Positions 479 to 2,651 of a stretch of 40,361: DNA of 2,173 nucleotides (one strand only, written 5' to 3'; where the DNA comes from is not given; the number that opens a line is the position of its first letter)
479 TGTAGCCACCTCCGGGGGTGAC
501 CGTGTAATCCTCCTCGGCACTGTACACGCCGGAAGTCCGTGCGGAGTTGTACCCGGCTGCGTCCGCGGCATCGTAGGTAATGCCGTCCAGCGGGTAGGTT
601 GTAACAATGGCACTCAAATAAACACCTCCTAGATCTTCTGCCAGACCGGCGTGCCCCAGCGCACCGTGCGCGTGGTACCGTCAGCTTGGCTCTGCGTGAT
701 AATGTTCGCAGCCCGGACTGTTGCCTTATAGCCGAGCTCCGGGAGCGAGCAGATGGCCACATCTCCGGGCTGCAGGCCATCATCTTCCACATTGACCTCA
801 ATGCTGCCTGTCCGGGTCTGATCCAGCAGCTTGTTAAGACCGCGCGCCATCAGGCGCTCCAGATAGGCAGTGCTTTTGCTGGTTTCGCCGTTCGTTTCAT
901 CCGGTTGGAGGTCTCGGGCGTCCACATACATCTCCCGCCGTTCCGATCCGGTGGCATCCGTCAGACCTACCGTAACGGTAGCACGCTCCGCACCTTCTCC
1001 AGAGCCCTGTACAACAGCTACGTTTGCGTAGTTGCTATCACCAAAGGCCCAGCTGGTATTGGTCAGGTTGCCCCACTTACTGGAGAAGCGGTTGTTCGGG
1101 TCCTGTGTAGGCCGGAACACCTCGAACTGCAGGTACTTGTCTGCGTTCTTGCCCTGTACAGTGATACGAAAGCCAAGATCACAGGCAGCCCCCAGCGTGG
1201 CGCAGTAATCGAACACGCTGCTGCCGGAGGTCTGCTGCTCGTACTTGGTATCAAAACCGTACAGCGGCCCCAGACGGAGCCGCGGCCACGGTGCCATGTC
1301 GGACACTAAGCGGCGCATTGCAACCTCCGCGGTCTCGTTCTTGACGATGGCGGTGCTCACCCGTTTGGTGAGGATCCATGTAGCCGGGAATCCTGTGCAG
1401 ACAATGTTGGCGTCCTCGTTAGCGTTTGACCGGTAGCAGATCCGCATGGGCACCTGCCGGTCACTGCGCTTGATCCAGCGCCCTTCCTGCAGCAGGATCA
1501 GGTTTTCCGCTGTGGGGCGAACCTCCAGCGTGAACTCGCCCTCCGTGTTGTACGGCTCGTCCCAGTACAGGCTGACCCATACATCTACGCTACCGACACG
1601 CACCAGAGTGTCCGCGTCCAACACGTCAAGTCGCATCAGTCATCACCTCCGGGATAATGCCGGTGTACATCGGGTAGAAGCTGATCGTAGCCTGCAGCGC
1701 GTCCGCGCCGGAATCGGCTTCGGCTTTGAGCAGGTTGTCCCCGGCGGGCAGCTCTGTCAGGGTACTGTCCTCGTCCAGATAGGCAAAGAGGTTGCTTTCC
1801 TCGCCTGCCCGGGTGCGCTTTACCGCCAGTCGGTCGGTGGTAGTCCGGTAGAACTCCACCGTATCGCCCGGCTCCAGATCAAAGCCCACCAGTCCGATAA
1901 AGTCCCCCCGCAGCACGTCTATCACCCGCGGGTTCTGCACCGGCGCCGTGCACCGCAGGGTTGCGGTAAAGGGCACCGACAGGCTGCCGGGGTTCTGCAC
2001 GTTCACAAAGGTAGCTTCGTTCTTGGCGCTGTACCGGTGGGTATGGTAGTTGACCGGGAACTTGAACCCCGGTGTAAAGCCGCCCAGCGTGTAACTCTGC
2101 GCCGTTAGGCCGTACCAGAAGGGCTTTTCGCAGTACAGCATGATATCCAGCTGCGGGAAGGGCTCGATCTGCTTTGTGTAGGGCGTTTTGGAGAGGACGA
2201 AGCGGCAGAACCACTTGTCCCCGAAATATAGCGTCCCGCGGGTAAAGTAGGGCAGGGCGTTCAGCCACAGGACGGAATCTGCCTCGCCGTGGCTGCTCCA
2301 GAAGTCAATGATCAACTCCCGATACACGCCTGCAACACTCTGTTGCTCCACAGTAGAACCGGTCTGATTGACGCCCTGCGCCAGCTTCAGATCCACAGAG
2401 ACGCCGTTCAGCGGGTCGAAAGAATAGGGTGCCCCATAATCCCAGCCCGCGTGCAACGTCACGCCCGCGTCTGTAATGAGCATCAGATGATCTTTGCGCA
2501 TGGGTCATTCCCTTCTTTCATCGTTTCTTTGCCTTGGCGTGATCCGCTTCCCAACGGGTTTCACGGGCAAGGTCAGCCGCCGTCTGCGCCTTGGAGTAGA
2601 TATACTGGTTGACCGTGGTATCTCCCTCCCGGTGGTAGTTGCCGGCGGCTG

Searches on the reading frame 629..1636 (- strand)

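Call 65: search_protein_families(library=pfam, max_evalue=0.001, proteins=[window:629-1636:-])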
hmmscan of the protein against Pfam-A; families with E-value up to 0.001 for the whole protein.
window:629-1636:- (335 aa): 1 family
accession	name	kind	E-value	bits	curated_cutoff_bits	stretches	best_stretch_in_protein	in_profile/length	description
PF14594.13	Sipho_Gp37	-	1e-45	156.8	26.2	1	4-328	3-369/370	Siphovirus ReqiPepy6 Gp37-like protein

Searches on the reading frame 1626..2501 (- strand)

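Call 65: search_protein_families(library=pfam, max_evalue=0.001, proteins=[window:1626-2501:-])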
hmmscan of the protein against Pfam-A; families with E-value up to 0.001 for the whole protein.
window:1626-2501:- (291 aa): 1 family
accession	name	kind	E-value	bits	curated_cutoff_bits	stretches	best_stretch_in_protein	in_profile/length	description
PF22768.1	SPP1_Dit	-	0.00078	20.1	25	0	172-279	2-97/97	Siphovirus-type tail component, C-terminal domain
